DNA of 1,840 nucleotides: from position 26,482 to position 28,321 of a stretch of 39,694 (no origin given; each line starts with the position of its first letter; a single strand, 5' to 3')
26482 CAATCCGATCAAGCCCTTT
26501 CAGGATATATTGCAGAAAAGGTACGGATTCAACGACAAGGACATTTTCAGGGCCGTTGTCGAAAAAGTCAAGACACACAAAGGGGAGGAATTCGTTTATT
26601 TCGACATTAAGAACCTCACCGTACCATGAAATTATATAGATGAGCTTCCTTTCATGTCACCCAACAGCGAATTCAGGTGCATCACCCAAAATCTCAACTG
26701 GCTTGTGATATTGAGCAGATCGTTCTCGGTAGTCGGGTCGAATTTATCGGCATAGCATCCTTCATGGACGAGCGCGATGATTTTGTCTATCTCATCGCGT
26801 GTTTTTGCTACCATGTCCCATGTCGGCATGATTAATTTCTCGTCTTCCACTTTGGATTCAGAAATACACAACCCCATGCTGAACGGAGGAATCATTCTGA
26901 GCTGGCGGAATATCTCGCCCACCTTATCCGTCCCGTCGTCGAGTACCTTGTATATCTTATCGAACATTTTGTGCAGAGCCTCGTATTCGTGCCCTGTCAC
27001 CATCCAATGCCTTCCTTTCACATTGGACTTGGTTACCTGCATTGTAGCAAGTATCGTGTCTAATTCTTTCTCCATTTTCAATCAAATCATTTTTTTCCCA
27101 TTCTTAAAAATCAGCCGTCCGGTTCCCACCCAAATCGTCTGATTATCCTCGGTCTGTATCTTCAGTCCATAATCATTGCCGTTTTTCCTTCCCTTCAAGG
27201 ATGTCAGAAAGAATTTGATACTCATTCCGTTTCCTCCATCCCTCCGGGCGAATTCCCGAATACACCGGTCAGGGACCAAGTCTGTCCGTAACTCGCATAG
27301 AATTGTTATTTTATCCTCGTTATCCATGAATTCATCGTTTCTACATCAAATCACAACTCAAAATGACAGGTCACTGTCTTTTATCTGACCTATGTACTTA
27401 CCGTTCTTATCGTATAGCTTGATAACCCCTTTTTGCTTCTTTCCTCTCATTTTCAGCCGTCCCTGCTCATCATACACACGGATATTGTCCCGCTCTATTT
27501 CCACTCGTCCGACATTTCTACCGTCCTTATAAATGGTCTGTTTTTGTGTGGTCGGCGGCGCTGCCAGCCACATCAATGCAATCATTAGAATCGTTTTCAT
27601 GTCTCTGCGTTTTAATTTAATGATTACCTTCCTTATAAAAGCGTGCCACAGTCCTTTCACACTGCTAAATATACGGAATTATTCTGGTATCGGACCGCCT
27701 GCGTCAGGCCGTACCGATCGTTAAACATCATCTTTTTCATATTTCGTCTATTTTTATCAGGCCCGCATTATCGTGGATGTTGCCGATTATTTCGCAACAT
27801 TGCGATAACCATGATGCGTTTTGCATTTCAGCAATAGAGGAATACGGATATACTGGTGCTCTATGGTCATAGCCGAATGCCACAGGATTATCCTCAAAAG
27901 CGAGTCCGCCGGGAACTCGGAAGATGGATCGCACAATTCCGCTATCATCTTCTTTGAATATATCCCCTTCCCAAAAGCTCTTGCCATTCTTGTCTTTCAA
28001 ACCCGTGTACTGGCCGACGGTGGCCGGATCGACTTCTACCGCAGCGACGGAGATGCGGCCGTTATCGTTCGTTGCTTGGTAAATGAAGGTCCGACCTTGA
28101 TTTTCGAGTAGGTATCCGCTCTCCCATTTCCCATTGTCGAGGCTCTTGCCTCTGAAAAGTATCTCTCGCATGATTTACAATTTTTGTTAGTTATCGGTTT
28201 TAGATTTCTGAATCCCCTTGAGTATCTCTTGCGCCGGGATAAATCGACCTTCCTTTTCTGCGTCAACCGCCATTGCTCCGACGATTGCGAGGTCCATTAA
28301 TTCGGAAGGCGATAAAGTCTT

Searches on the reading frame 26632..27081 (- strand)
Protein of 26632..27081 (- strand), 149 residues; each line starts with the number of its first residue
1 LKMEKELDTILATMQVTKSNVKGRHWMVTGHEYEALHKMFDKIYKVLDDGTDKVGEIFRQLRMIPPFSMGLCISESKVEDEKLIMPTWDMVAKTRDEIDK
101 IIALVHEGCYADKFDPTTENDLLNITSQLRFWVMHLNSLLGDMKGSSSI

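Call 18: search_protein_families(library=pfam, proteins=[window:26632-27081:-], max_evalue=0.001)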
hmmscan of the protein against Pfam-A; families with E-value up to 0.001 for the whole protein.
window:26632-27081:- (149 aa): 1 family
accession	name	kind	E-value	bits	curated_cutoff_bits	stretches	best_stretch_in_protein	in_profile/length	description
PF00210.30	Ferritin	-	0.00011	22.5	24.5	1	7-120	4-116/142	Ferritin-like domain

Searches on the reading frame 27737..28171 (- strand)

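Call 74: search_protein_families(library=pfam, proteins=[window:27737-28171:-], max_evalue=0.01)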
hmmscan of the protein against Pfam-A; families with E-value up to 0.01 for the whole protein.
window:27737-28171:- (144 aa): 1 family
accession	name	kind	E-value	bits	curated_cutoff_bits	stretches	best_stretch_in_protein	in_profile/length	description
PF09643.15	YopX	-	1.3e-13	51.5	22.4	1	6-140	2-128/128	YopX protein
